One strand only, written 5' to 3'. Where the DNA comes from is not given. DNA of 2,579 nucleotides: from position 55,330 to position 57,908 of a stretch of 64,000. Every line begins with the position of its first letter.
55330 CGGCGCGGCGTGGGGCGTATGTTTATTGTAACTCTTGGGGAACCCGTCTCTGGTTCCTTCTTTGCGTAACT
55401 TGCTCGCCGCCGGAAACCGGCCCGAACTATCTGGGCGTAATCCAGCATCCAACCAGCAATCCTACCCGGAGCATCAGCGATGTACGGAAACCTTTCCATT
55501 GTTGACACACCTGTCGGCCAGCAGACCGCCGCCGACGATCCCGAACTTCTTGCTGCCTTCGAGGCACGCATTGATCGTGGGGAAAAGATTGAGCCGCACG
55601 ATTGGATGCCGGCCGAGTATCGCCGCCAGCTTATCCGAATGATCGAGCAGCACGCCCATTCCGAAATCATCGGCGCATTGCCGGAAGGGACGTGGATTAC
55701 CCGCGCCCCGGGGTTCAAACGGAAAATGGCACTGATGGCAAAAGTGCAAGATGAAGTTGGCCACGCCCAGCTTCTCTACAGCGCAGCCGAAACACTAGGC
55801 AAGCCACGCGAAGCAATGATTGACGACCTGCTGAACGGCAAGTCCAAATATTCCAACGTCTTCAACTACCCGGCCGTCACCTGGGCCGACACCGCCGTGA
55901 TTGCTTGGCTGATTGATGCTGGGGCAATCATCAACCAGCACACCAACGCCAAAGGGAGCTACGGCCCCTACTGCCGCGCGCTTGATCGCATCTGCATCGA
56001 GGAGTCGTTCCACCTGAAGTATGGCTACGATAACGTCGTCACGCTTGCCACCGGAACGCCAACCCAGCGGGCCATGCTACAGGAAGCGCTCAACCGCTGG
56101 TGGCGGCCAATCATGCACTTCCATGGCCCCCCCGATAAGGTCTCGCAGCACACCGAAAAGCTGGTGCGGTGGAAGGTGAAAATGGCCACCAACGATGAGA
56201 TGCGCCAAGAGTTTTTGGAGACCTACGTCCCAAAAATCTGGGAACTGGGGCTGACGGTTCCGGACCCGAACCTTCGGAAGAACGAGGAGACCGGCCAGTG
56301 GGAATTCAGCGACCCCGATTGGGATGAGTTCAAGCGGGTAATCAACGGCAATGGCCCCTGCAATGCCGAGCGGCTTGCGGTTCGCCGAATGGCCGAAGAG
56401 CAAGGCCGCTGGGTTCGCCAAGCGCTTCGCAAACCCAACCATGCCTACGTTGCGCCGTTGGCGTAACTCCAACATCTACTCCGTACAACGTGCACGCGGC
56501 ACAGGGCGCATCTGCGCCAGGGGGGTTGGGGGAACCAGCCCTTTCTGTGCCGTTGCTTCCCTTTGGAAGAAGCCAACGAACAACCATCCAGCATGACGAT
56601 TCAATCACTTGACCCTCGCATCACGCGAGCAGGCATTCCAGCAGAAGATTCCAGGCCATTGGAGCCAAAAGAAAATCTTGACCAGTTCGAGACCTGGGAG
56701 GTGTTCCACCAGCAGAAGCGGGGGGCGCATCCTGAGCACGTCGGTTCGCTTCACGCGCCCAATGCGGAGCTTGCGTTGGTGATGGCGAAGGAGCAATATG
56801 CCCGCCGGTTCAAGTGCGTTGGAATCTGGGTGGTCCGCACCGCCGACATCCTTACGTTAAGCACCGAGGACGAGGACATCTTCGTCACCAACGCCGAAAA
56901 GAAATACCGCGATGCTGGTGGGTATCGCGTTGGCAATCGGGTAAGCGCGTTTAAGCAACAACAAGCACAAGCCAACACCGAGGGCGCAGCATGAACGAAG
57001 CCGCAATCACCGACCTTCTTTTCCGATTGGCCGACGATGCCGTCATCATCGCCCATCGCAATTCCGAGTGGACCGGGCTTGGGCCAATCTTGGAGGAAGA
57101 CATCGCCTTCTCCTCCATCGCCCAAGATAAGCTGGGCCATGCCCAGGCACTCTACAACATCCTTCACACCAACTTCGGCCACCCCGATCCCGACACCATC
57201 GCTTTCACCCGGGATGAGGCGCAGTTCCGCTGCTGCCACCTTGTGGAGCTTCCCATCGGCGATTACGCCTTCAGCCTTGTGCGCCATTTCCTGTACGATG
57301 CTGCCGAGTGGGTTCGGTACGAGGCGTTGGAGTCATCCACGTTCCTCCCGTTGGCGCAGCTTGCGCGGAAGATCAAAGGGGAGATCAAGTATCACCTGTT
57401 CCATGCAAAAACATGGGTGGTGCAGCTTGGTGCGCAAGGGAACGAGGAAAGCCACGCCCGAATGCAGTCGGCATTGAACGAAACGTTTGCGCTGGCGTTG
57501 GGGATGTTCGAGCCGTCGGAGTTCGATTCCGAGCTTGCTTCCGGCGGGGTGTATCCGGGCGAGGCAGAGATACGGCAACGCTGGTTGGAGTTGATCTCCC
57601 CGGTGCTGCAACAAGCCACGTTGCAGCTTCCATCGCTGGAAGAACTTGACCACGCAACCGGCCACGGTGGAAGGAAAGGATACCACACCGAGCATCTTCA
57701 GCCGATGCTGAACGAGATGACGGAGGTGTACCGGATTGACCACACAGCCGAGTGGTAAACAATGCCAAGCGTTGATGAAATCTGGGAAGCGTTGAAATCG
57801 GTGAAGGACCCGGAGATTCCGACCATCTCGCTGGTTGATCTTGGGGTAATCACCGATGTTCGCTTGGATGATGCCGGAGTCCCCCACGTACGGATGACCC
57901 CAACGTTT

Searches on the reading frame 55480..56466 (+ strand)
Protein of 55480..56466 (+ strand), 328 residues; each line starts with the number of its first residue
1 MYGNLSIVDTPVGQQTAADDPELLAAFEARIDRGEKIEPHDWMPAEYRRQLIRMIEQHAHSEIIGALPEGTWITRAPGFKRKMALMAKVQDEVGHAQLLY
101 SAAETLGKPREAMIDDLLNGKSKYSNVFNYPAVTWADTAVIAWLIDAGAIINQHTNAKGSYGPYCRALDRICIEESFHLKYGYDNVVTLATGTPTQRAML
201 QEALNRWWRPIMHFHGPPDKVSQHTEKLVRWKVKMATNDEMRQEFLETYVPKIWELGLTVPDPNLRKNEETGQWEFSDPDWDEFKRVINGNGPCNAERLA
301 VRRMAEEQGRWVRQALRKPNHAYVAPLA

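Call 8: search_protein_families(library=pfam, proteins=[window:55480-56466:+])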
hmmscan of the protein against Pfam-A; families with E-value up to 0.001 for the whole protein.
window:55480-56466:+ (328 aa): 1 family
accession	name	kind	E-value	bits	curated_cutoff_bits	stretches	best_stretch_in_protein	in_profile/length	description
PF05138.18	PaaA_PaaC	-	2.6e-82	276.4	28.5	1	37-311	4-263/263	Phenylacetic acid catabolic protein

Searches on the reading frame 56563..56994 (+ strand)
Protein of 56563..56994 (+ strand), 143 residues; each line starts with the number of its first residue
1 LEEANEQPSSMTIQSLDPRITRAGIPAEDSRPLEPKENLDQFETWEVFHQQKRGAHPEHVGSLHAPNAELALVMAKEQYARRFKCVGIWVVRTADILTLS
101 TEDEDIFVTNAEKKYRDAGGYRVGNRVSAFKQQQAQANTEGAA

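Call 8: search_protein_families(library=pfam, proteins=[window:56563-56994:+])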
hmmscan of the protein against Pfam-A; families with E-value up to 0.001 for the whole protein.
window:56563-56994:+ (143 aa): 1 family
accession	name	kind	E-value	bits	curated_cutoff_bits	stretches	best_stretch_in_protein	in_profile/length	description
PF06243.16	PaaB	-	5.2e-26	91.1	27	1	41-125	1-86/89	Phenylacetic acid degradation B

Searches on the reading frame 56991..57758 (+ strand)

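Call 8: search_protein_families(library=pfam, proteins=[window:56991-57758:+])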
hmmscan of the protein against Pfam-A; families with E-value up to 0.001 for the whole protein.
window:56991-57758:+ (255 aa): 1 family
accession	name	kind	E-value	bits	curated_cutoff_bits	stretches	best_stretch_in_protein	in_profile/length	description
PF05138.18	PaaA_PaaC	-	5.9e-75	252.3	28.5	1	4-255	16-263/263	Phenylacetic acid catabolic protein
